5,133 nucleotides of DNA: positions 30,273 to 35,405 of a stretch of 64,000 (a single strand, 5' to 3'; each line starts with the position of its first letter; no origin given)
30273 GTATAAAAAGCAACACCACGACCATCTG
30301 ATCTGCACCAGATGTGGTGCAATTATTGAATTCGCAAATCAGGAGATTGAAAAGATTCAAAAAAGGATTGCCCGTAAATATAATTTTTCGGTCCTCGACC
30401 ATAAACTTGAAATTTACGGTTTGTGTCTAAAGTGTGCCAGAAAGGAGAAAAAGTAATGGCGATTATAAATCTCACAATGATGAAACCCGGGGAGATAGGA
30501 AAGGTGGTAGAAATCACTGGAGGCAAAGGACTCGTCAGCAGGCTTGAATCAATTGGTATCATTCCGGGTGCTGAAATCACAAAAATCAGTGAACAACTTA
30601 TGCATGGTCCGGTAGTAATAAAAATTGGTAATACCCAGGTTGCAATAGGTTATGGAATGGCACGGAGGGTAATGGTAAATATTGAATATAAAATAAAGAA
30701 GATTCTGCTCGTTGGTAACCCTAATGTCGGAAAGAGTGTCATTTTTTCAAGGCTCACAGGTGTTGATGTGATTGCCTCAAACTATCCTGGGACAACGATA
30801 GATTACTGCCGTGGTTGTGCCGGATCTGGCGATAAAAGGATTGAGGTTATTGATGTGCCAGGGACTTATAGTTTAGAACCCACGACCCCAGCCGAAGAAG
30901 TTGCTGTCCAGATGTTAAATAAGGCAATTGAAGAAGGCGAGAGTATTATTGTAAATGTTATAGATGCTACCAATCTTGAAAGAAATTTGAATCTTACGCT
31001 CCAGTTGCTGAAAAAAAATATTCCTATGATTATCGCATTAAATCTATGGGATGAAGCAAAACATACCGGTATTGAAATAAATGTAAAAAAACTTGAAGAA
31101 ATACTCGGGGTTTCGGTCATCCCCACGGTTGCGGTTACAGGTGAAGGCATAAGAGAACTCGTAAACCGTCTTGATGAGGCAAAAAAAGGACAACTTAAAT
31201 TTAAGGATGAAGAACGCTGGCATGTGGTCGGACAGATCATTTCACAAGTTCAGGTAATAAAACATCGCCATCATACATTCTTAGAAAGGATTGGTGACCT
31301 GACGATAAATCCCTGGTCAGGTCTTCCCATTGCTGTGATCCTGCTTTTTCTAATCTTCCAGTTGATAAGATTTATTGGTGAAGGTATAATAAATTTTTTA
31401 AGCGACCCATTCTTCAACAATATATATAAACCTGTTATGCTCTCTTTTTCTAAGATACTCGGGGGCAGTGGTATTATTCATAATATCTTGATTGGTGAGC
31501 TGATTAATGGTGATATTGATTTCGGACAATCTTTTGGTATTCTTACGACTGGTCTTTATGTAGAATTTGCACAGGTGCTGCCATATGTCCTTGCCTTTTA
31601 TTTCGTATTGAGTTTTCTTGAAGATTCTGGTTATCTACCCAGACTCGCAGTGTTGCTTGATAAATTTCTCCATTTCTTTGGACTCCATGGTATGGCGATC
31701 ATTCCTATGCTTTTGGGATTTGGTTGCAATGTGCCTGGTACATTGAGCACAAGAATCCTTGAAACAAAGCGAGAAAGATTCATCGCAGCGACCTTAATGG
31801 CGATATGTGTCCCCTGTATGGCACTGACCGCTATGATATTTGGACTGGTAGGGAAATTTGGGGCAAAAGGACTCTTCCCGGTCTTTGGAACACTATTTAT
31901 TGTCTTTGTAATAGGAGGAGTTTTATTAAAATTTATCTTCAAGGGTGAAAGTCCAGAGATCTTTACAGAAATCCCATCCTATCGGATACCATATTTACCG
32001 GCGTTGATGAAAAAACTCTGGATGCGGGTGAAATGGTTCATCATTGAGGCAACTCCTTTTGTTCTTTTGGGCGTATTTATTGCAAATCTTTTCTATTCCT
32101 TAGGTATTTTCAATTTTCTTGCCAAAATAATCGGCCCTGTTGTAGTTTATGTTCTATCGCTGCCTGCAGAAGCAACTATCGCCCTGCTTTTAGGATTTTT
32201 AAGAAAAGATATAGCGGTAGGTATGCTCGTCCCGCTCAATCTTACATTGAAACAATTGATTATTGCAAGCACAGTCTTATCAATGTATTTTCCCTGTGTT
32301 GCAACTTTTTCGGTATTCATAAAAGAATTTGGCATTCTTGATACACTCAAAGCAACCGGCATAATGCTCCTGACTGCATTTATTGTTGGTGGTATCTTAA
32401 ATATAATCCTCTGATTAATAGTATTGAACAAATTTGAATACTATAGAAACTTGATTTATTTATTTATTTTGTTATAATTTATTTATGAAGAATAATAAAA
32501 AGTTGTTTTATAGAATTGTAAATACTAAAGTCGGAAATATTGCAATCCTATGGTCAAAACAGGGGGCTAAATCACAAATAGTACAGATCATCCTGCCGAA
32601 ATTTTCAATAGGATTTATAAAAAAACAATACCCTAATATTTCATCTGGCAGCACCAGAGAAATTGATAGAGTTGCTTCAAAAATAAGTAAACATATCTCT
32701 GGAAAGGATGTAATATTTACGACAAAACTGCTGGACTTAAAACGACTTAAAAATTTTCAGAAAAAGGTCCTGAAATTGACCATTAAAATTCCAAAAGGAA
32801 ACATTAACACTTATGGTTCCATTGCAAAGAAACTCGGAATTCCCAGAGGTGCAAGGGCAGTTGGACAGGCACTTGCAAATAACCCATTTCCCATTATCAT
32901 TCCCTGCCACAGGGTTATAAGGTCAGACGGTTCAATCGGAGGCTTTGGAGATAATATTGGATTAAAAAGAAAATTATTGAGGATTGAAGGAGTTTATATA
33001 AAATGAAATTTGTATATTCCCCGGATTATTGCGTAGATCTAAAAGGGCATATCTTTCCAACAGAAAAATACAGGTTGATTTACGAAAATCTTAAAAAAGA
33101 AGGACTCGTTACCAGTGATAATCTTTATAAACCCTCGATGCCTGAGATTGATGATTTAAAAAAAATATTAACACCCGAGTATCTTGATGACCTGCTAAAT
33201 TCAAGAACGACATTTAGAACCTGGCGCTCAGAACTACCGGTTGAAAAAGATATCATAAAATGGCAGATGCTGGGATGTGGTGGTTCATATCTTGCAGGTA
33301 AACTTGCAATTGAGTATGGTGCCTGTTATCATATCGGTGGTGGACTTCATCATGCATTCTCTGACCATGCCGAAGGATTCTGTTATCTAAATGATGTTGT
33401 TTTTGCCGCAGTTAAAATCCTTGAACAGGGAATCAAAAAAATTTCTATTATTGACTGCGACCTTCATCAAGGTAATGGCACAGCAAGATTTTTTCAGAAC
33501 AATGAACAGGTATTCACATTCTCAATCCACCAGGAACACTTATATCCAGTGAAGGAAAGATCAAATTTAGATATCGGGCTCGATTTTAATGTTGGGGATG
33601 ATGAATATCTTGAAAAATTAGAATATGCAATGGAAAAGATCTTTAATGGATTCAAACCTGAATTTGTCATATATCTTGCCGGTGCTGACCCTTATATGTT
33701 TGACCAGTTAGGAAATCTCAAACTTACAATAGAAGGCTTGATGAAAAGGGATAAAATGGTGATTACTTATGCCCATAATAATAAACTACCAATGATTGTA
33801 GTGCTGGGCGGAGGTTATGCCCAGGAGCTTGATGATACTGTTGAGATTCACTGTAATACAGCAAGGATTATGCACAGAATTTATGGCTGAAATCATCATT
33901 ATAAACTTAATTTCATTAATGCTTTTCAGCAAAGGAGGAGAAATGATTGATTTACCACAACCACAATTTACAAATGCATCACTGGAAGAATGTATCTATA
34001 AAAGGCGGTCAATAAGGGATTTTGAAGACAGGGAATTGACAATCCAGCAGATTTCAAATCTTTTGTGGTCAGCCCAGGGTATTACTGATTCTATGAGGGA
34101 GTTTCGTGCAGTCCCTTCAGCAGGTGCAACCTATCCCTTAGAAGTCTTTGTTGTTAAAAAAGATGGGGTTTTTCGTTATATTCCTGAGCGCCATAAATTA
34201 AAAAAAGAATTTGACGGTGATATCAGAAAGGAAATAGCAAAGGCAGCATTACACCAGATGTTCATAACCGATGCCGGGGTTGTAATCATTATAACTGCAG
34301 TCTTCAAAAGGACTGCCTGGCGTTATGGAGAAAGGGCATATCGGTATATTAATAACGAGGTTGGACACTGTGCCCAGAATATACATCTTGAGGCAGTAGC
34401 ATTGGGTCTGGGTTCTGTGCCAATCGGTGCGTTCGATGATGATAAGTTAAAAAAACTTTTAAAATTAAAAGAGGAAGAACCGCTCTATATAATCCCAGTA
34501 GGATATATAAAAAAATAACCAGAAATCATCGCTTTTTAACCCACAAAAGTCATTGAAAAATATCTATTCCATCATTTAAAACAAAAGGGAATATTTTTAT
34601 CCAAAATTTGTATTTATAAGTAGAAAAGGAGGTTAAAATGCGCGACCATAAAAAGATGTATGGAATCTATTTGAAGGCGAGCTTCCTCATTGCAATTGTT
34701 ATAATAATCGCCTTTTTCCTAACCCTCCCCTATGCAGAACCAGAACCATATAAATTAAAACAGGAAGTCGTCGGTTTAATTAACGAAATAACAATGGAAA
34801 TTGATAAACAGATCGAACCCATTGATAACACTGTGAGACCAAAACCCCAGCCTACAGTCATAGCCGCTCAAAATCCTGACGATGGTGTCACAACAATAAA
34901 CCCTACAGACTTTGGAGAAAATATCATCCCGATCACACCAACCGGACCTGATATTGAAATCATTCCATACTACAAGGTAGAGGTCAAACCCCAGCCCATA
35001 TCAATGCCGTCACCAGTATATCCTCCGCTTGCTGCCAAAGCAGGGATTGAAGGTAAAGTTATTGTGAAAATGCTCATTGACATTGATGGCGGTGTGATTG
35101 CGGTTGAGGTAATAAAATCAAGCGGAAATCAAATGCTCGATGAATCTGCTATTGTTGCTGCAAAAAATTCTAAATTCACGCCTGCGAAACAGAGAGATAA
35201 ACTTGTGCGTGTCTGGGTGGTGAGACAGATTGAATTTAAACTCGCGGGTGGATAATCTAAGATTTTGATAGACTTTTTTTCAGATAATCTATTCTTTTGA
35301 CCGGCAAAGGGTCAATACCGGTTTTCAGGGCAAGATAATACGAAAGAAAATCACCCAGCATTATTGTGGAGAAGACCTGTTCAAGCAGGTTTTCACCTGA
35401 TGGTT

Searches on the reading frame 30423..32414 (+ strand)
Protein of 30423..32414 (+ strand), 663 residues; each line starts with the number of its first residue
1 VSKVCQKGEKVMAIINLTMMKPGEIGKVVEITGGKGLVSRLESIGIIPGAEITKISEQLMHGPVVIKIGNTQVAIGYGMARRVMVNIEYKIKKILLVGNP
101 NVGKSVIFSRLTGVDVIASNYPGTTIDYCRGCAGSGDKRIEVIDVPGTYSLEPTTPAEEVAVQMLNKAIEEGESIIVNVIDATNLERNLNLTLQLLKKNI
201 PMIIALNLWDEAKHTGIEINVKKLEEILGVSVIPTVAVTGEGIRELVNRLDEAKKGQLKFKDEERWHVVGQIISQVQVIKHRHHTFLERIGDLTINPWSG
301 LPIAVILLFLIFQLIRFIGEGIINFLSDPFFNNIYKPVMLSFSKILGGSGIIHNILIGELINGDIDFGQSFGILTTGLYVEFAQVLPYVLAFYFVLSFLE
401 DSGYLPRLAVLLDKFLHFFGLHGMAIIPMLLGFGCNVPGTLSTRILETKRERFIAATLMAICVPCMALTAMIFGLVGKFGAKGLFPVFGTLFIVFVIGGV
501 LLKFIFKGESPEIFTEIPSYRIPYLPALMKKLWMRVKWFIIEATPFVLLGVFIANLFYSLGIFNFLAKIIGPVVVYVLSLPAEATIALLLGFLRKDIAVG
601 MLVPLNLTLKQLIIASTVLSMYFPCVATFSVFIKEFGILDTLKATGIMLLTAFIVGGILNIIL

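Call 4: search_protein_families(library=pfam, proteins=[window:30423-32414:+], max_evalue=0.01)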
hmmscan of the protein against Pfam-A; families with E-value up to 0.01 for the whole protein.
window:30423-32414:+ (663 aa): 8 families
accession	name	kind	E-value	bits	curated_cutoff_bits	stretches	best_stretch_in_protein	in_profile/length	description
PF02421.24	FeoB_N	-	4.3e-51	172.9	27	1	93-248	2-154/156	Ferrous iron transport protein B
PF07670.19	Gate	-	1.2e-31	109.7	29.6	2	383-479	2-104/104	Nucleoside recognition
PF04023.20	FeoA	-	8.4e-19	67.9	23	1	16-86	2-73/74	FeoA domain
PF01926.29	MMR_HSR1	-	9.9e-19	68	21.9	1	93-207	1-112/113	50S ribosome-binding GTPase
PF07664.17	FeoB_C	-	3.2e-08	33.6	26.6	1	487-535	4-54/54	Ferrous iron transport protein B C terminus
PF00009.33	GTP_EFTU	-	0.0025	17.9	26.5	1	123-252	54-184/188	Elongation factor Tu GTP binding domain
PF04548.22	AIG1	-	0.0029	17.4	27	1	93-198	2-109/212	AIG1 family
PF09439.16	SRPRB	-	0.0063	16.4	25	1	92-196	4-96/178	Signal recognition particle receptor beta subunit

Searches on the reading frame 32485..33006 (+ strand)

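Call 4: search_protein_families(library=pfam, proteins=[window:32485-33006:+], max_evalue=0.01)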
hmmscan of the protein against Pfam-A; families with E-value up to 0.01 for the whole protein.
window:32485-33006:+ (173 aa): 1 family
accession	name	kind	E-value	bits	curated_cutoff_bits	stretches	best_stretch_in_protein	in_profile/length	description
PF01035.26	DNA_binding_1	-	1.9e-31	108.1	27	1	90-170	1-81/81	6-O-methylguanine DNA methyltransferase, DNA binding domain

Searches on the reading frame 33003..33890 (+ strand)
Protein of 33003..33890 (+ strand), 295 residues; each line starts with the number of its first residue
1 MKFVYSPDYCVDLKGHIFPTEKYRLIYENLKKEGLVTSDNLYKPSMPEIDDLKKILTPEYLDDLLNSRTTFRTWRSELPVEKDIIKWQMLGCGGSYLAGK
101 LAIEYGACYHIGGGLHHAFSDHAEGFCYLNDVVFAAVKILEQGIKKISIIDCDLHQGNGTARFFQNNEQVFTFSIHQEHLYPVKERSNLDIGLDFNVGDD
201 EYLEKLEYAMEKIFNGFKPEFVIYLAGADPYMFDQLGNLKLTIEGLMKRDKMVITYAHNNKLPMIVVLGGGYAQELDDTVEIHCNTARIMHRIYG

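Call 4: search_protein_families(library=pfam, proteins=[window:33003-33890:+], max_evalue=0.01)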
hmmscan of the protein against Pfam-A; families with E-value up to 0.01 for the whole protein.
window:33003-33890:+ (295 aa): 1 family
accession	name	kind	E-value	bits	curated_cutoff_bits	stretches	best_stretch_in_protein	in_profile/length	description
PF00850.24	Hist_deacetyl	-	5.6e-57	193.8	27.9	1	16-279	1-290/298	Histone deacetylase domain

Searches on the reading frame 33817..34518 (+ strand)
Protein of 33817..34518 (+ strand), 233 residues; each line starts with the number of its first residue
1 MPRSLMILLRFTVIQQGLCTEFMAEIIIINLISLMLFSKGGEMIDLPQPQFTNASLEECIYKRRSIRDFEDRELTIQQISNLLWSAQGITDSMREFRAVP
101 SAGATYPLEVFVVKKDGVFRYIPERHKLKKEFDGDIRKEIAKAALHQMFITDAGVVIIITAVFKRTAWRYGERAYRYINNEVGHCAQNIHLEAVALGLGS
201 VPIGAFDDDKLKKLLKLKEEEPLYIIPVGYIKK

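Call 4: search_protein_families(library=pfam, proteins=[window:33817-34518:+], max_evalue=0.01)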
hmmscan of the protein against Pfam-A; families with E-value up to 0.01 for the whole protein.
window:33817-34518:+ (233 aa): 2 families
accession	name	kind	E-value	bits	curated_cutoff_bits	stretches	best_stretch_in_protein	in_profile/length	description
PF00881.29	Nitroreductase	-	1.3e-31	110.4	23.5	1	60-230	1-167/167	Nitroreductase family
PF14512.11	TM1586_NiRdase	-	1.4e-06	28.5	27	1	178-232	80-134/215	Putative TM nitroreductase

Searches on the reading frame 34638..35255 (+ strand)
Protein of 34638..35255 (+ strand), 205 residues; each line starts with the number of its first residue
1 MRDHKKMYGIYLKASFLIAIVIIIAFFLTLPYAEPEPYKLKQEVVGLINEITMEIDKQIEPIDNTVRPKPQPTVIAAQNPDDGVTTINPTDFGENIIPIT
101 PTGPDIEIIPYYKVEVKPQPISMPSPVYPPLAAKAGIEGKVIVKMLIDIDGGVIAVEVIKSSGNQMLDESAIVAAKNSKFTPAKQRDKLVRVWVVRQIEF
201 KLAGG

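Call 4: search_protein_families(library=pfam, proteins=[window:34638-35255:+], max_evalue=0.01)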
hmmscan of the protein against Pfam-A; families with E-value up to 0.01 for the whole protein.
window:34638-35255:+ (205 aa): 2 families
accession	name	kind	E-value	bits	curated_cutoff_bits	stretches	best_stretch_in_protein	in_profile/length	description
PF03544.19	TonB_C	-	8.8e-22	77.8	24.6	1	125-202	2-79/79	Gram-negative bacterial TonB protein C-terminal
PF13103.11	TonB_2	-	0.00036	21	22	1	140-184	27-71/85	TonB C terminal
